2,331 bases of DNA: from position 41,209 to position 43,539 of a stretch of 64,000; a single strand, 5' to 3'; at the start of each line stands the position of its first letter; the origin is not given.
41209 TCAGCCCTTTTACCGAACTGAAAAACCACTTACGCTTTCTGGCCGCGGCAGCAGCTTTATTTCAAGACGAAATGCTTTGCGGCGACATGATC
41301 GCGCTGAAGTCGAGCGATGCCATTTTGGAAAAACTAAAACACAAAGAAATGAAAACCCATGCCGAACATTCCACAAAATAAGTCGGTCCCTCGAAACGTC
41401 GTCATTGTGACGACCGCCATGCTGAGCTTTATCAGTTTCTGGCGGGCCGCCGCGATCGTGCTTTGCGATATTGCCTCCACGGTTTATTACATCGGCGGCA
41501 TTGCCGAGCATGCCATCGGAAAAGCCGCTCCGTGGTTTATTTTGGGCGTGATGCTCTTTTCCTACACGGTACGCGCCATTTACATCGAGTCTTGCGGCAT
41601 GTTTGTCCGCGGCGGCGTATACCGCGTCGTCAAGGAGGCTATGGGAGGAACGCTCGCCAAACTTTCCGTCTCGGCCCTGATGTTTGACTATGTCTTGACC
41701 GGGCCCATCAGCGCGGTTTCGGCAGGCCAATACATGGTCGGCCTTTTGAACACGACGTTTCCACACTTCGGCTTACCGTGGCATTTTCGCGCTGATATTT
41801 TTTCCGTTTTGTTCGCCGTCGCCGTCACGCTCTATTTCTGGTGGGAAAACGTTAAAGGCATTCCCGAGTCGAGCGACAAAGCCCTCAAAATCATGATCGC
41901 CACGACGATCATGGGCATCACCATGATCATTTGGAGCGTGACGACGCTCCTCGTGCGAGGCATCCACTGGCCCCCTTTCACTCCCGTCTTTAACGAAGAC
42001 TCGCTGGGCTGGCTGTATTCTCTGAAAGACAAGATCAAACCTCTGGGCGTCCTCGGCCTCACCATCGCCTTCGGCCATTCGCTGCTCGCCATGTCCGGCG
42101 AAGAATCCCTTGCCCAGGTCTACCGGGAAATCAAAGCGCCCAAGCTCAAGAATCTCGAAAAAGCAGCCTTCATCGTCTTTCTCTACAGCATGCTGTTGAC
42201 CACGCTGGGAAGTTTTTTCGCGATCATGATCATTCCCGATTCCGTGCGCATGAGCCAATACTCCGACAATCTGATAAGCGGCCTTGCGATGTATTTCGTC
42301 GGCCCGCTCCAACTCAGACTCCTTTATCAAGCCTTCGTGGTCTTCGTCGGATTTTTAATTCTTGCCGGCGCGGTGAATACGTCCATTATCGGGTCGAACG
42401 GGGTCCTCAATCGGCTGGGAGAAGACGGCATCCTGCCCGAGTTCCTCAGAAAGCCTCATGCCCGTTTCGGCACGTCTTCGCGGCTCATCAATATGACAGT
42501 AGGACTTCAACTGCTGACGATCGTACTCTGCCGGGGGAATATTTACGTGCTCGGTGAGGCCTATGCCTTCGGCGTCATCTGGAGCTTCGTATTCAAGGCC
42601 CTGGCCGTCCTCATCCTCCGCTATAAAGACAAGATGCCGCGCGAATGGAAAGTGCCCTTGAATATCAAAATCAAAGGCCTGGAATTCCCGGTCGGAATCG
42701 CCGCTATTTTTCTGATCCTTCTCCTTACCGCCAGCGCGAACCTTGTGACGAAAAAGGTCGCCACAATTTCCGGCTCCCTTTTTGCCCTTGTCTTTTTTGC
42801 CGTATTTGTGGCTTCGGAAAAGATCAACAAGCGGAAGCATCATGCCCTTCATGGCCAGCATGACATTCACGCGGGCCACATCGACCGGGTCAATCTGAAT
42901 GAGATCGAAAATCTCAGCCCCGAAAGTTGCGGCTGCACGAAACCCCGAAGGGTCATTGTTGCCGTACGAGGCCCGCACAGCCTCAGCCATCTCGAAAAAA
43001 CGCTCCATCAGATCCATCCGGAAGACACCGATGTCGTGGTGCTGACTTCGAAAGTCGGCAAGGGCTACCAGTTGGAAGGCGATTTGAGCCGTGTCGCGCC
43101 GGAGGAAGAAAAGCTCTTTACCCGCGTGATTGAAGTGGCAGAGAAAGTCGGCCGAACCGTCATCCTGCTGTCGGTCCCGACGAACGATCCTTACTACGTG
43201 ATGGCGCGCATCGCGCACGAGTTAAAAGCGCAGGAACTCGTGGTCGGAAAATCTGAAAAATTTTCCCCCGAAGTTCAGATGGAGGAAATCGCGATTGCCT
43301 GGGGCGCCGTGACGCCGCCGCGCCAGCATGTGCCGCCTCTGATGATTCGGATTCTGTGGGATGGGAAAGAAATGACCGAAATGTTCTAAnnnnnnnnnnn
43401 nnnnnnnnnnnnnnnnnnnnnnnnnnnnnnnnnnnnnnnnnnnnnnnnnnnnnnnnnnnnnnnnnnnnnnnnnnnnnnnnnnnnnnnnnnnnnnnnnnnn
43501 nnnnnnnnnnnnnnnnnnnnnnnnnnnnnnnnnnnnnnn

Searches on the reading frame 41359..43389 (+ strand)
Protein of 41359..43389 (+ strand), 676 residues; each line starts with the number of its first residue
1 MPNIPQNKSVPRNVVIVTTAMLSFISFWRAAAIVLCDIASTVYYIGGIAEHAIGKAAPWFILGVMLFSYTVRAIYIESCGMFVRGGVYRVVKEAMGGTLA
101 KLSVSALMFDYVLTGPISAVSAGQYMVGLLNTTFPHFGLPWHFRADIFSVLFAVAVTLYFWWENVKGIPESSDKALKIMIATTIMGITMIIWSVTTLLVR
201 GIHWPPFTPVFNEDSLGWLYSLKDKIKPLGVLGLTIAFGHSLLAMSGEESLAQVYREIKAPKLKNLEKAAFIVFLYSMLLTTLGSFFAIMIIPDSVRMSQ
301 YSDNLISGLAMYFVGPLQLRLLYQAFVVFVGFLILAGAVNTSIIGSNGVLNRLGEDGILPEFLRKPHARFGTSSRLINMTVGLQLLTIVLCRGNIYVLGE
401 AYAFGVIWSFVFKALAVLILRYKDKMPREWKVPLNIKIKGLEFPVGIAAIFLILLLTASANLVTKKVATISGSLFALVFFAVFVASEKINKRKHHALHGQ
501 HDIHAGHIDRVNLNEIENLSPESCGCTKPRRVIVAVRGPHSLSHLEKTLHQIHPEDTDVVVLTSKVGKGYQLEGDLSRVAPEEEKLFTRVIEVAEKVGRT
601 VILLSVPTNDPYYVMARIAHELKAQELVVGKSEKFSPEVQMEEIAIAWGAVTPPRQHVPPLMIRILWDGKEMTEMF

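Call 4: search_protein_families(library=pfam, proteins=[window:41359-43389:+], max_evalue=0.01)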
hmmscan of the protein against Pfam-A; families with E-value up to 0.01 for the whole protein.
window:41359-43389:+ (676 aa): 1 family
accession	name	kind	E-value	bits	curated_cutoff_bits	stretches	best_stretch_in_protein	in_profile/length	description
PF13520.12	AA_permease_2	-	3.8e-50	171.5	27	1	25-481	1-424/427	Amino acid permease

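Call 10: search_solved_structures(query=window:41359-43389:+, max_evalue=0.001)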
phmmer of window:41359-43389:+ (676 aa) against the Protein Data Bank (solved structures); distinct sequences matched with E-value up to 0.001: 0.

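Call 18: search_protein_families(library=ncbifam, proteins=[window:41359-43389:+], max_evalue=0.01)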
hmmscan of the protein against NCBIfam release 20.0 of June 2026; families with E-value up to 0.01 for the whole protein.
window:41359-43389:+ (676 aa): 0 families

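Call 44: search_solved_structures(query=window:41359-43389:+, max_evalue=10)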
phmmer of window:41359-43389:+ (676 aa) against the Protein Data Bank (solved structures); distinct sequences matched with E-value up to 10: 2.
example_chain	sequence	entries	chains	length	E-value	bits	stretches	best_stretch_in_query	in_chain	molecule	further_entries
3szt_A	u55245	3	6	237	0.63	11.4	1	260-306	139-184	Quorum-sensing control repressor | LuxR family transcriptional regulator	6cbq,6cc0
8zxo_A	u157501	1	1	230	2.7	9.3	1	162-262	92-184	red fluorescent protein mScarletH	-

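Call 45: find_homologous_proteins(query=window:41359-43389:+, max_evalue=1e-10)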
Query window:41359-43389:+ (676 aa): 8000 proteins with E <= 1e-10 among 8000 candidates; the best 120 are listed.
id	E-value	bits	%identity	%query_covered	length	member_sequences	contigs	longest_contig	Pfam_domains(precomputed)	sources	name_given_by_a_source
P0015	0.0e+0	1474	100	98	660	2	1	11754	PF13520.13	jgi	jgi:amino acid transporter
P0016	0.0e+0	1226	79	100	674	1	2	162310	PF13520.13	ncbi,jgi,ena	-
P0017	0.0e+0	1224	78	100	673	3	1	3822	PF13520.13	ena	-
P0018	0.0e+0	1207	77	100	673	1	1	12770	PF13520.13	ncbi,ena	-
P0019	0.0e+0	1206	78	100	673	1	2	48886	PF13520.13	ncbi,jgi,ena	-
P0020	0.0e+0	1194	76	100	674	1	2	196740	PF13520.13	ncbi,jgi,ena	-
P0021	0.0e+0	1194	77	100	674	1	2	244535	PF13520.13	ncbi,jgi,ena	-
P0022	0.0e+0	1181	77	100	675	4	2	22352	PF13520.13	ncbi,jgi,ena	-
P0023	0.0e+0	1176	77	100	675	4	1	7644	PF13520.13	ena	-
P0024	0.0e+0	1172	77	100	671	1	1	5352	PF13520.13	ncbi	-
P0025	0.0e+0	1158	76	100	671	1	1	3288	PF13520.13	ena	-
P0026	0.0e+0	1156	75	100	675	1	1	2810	PF13520.13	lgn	-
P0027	0.0e+0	1149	75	100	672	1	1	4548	PF13520.13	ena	-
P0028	0.0e+0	1147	75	99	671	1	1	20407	PF13520.13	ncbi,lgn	-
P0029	0.0e+0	1145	75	100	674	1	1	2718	PF13520.13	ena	-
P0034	0.0e+0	1130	74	100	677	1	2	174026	PF13520.13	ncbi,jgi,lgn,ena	jgi:amino acid transporter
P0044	0.0e+0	1101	72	100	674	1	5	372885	PF13520.13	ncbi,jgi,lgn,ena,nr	ncbi:MAG TPA: APC family permease [Candidatus Omnitrophota bacterium]|nr:APC family permease [Candid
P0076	3.3e-290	982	64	99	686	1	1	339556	PF13520.13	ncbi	-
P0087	5.3e-248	843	58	98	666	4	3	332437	PF13520.13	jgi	jgi:amino acid transporter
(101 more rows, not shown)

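Call 47: search_solved_structures(query=A2, max_evalue=1)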
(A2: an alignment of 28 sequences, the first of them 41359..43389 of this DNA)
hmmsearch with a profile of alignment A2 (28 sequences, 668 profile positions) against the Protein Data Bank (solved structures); distinct sequences matched with E-value up to 1: 1.
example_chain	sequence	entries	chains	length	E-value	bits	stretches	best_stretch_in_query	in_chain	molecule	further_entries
7ccs_B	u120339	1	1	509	0.55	11.7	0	334-439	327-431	Consensus mutated Anionic Amino Acid Transporter Light Chain, Xc- System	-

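Call 51: find_encoding_contigs(protein=P0016, flank=5000, max_places=2)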
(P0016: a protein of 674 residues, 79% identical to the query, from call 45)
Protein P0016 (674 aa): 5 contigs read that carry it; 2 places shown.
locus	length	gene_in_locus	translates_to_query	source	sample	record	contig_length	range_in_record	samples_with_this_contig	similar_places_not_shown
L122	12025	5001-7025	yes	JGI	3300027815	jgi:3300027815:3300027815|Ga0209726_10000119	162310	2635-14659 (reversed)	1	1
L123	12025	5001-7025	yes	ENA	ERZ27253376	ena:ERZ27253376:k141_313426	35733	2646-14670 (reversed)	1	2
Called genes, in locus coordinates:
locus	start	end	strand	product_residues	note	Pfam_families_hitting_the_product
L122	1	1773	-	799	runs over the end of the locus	PF03176:MMPL, PF02355:SecD_SecF_C (weak)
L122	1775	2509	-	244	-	PF05494:MlaC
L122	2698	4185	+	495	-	PF13493:DUF4118, PF13185:GAF_2 (weak), PF13492:GAF_3, PF00512:HisKA, PF02518:HATPase_c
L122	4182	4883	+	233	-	PF00072:Response_reg, PF00486:Trans_reg_C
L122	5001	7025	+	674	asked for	PF13520:AA_permease_2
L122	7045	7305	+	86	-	-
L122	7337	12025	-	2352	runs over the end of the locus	-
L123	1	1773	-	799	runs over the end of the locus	PF03176:MMPL, PF02355:SecD_SecF_C (weak)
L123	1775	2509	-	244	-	PF05494:MlaC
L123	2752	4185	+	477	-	PF13493:DUF4118, PF13185:GAF_2 (weak), PF13492:GAF_3, PF00512:HisKA, PF02518:HATPase_c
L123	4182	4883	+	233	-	PF00072:Response_reg, PF00486:Trans_reg_C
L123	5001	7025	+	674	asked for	PF13520:AA_permease_2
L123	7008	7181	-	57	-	-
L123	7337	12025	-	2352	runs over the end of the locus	-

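Call 52: find_encoding_contigs(protein=P0019, flank=5000, max_places=2)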
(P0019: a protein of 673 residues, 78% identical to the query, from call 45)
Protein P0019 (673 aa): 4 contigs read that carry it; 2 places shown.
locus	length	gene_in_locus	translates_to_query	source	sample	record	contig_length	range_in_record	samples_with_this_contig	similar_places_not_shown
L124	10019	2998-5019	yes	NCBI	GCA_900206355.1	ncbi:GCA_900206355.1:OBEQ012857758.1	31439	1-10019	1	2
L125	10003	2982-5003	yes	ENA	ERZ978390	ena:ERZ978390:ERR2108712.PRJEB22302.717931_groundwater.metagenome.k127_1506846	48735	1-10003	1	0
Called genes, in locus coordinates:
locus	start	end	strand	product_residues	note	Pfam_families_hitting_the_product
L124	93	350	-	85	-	-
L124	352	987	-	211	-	PF05494:MlaC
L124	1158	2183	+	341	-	PF13493:DUF4118, PF00512:HisKA, PF02518:HATPase_c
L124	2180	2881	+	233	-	PF00072:Response_reg, PF00486:Trans_reg_C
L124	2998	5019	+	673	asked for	PF13520:AA_permease_2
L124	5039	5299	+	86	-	-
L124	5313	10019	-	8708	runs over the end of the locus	?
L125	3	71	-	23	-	?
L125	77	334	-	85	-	-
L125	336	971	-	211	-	PF05494:MlaC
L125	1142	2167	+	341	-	PF13493:DUF4118, PF00512:HisKA, PF02518:HATPase_c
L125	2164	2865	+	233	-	PF00072:Response_reg, PF00486:Trans_reg_C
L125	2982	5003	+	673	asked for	PF13520:AA_permease_2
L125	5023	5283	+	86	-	-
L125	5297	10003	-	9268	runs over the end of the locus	-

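Call 53: find_encoding_contigs(protein=P0018, flank=5000, max_places=2)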
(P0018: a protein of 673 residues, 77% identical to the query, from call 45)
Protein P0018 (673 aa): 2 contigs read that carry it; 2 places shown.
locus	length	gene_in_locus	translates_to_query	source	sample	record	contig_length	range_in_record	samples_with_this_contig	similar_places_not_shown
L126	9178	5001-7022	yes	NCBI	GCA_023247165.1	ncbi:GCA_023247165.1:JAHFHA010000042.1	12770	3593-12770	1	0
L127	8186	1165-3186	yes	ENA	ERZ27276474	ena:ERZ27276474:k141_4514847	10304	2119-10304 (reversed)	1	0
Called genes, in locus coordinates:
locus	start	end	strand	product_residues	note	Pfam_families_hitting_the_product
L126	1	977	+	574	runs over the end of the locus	PF00474:SSF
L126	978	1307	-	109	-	PF01257:2Fe-2S_thioredx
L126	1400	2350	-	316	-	PF00487:FA_desaturase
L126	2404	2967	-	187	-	PF17263:DUF5329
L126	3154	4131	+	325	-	PF13493:DUF4118, PF00512:HisKA, PF02518:HATPase_c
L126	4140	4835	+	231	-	PF00072:Response_reg, PF00486:Trans_reg_C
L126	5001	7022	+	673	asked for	PF13520:AA_permease_2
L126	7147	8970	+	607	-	PF05170:AsmA, PF05359:DUF748, PF13116:YhdP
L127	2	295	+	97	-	?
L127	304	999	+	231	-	PF00072:Response_reg, PF00486:Trans_reg_C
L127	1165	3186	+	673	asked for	PF13520:AA_permease_2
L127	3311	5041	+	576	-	PF05170:AsmA, PF05359:DUF748, PF13116:YhdP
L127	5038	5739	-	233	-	PF02678:Pirin, PF07883:Cupin_2 (weak), PF17954:Pirin_C_2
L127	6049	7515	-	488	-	PF16930:Porin_5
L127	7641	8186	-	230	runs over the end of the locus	PF00072:Response_reg, PF00486:Trans_reg_C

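Call 59: predict_structure(alignment_id=A2)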
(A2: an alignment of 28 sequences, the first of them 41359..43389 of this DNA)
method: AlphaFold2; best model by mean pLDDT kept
length: 676 residues; sequences in the alignment: 28
mean_pLDDT: 78.0   pTM: 0.69
mean pLDDT of the five models: 78.0, 75.7, 73.0, 71.0, 70.7
residues with pLDDT >= 90: 109; 70-90: 411; 50-70: 114; < 50: 42
segments of 3 or more residues with pLDDT < 50: 1-17, 261-263, 496-509, 568-573
pLDDT, mean of each block of 10 residues (from residue 1): 41 47 65 75 80 82 78 63 69 84 88 90 91 85 89 94 72 75 88 90 83 86 84 85 64 57 55 68 78 79 84 90 92 89 82 75 67 79 92 85 84 85 64 65 78 89 84 85 84 52 40 71 84 86 88 87 64 55 78 75 83 90 91 85 89 74 87 88
secondary structure, 60 per line:
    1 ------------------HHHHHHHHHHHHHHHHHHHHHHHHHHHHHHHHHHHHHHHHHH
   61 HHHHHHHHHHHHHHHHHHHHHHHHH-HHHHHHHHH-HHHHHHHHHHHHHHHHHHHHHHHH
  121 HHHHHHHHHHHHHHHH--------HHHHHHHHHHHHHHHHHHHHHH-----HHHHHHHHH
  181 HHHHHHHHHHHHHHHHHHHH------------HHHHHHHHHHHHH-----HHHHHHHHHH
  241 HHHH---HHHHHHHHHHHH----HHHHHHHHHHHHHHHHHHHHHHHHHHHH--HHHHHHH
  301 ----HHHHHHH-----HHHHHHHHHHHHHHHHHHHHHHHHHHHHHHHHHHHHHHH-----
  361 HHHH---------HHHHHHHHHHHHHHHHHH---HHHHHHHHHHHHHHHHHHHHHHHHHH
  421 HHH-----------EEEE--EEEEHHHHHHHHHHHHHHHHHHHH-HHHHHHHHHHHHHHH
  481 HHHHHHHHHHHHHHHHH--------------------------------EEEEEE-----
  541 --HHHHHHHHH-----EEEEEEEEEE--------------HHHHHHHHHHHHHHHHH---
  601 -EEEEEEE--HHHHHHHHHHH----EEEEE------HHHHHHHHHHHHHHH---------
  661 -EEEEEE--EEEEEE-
elements in order (helices of 4 or more, strands of 3 or more residues): H19-85 H87-95 H97-136 H145-166 H172-200 H213-225 H231-244 H248-259 H264-291 H294-300 H305-311 H317-355 H361-364 H374-391 H395-423 E435-438 E441-444 H445-464 H466-497 E530-535 H543-551 E557-566 H581-597 E602-608 H611-621 E626-630 H637-651 E662-667 E670-675

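Call 61: fold_search(model_id=the predicted structure, library=pdb)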
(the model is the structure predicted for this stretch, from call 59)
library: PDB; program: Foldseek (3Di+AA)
matches with E <= 10: 1113; with E <= 0.001: 214
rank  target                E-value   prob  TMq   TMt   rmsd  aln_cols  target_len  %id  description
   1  8b70_A                1.1e-15  1.00  0.53  0.63  18.1       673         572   15  KimA from B. subtilis with nucleotide second-messenger c-di-AMP bound (released 2023-01-18)
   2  8b71_A                5.8e-15  1.00  0.51  0.62  17.9       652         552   16  Upright KimA dimer with bound c-di-AMP from B. subtilis (released 2023-01-18)
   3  6s3k_A                3.7e-14  1.00  0.53  0.62  19.1       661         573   16  KimA from Bacillus subtilis in inward-facing, occluded state (released 2020-02-12)
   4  9bwt_A                3.3e-12  1.00  0.40  0.32  18.2       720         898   11  human sodium chloride cotransporter NCC S344E in the phosphorylation state and in complex with hydrochlorothiazide (released 2024-09-04)
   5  8vpn_A                3.8e-12  1.00  0.38  0.31  19.4       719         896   12  Phosphorylated human NCC in complex with indapamide (released 2024-09-04)
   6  7yg0_A                5.8e-12  1.00  0.44  0.36  18.2       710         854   12  Cryo-EM structure of human sodium-chloride cotransporter (released 2022-11-23)
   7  7smp_B                6.8e-12  1.00  0.43  0.36  17.8       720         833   12  CryoEM structure of NKCC1 Bu-I (released 2022-09-28)
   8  9c0h_A                7.4e-12  1.00  0.43  0.35  18.4       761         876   11  Phosphorylated human NKCC1 in complex with bumetanide (released 2025-02-12)
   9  8fhn_A                9.2e-12  1.00  0.40  0.33  19.0       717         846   12  Cryo-EM structure of human NCC (class 2) (released 2023-02-15)
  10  9c0e_A                9.6e-12  1.00  0.43  0.33  17.8       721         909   11  Phosphorylated human NKCC1_K289NA492E in complex with furosemide (released 2025-02-12)
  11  8vpn_B                1.0e-11  1.00  0.41  0.34  19.0       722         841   13  Phosphorylated human NCC in complex with indapamide (released 2024-09-04)
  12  8fhn_B                1.3e-11  1.00  0.45  0.37  17.6       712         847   11  Cryo-EM structure of human NCC (class 2) (released 2023-02-15)
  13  7smp_A                1.8e-11  1.00  0.41  0.35  18.2       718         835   11  CryoEM structure of NKCC1 Bu-I (released 2022-09-28)
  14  7aip_A                2.5e-11  1.00  0.42  0.34  18.5       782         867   11  Structure of Human Potassium Chloride Transporter KCC1 in NaCl (Reference Map) (released 2021-06-02)
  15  7n3n_A                3.7e-11  1.00  0.42  0.35  17.7       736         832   12  CryoEM structure of human NKCC1 state Fu-I (released 2022-09-28)
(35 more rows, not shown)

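Call 102: find_encoding_contigs(protein=P0044, flank=4000, max_places=1)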
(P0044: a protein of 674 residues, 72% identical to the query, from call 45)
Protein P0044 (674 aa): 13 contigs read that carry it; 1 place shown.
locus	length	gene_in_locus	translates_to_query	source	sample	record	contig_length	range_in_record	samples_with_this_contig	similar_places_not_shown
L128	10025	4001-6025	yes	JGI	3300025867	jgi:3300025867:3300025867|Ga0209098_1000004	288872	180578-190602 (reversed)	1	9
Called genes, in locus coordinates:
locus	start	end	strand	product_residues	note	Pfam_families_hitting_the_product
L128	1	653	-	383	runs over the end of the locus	PF04055:Radical_SAM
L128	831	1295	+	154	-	PF01243:PNPOx_N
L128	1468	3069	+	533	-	-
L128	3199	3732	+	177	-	PF14534:DUF4440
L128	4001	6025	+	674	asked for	PF13520:AA_permease_2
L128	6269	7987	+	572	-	PF00916:Sulfate_transp, PF01740:STAS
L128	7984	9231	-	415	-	PF00375:SDF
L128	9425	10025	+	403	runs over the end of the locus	PF07690:MFS_1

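Call 103: find_encoding_contigs(protein=P0076, flank=4000, max_places=1)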
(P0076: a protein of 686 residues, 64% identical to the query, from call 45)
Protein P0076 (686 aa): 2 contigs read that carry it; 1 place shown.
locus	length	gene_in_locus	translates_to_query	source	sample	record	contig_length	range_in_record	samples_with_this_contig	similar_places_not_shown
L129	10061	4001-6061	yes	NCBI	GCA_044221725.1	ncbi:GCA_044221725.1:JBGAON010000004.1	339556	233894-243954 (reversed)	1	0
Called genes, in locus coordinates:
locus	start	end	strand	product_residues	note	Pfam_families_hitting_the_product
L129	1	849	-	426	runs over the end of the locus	PF00512:HisKA, PF02518:HATPase_c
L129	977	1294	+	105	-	PF03992:ABM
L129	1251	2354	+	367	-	PF13493:DUF4118, PF00512:HisKA, PF02518:HATPase_c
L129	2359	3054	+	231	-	PF00072:Response_reg, PF00486:Trans_reg_C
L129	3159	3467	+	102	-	-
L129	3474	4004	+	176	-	PF00359:PTS_EIIA_2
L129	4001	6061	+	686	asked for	PF13520:AA_permease_2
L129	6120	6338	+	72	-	-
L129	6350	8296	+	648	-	PF00704:Glyco_hydro_18, PF01833:TIG (weak)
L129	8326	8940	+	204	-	PF00484:Pro_CA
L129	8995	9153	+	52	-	-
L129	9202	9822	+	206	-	PF03167:UDG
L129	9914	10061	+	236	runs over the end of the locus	PF00154:RecA_N, PF27531:MT3502_N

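Call 104: find_encoding_contigs(protein=P0087, flank=4000, max_places=1)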
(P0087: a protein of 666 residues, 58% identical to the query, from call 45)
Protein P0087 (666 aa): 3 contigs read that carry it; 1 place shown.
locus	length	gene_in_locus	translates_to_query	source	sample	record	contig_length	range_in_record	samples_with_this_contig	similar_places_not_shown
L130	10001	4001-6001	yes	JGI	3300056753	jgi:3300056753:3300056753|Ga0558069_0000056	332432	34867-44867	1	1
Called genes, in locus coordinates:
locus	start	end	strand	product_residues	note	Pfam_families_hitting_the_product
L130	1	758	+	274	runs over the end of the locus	-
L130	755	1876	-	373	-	PF00108:Thiolase_N, PF22691:Thiolase_C_1 (faint), PF02803:Thiolase_C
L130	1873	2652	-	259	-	PF00459:Inositol_P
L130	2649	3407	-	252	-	PF02602:HEM4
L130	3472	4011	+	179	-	PF00359:PTS_EIIA_2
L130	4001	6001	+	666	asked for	PF13520:AA_permease_2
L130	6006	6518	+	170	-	PF01327:Pep_deformylase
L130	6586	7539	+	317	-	PF00551:Formyl_trans_N, PF02911:Formyl_trans_C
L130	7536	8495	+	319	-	PF03793:PASTA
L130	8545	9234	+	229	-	PF00834:Ribul_P_3_epim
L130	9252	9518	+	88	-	PF00886:Ribosomal_S16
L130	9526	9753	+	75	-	PF13083:KH_KhpA-B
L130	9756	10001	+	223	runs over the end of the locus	PF01746:tRNA_m1G_MT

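Call 105: find_encoding_contigs(protein=P0034, flank=4000, max_places=1)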
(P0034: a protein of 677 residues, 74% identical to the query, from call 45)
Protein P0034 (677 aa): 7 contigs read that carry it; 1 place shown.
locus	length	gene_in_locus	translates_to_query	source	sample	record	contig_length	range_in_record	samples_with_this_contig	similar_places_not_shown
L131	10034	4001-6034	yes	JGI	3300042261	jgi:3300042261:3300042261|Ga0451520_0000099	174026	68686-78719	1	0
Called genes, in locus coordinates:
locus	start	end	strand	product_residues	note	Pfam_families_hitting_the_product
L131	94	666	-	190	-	PF12797:Fer4_2 (faint), PF14697:Fer4_21 (faint), PF12838:Fer4_7, PF00037:Fer4 (weak)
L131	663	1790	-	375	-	PF00346:Complex1_49kDa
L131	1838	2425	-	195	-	PF00329:Complex1_30kDa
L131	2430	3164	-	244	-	PF01058:Oxidored_q6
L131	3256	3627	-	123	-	PF00507:Oxidored_q4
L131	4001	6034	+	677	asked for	PF13520:AA_permease_2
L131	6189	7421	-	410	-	PF08495:FIST, PF10442:FIST_C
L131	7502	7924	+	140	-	PF00293:NUDIX, PF14815:NUDIX_4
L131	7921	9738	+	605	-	PF00672:HAMP, PF08448:PAS_4, PF00512:HisKA (weak), PF02518:HATPase_c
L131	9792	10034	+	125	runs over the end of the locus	PF00072:Response_reg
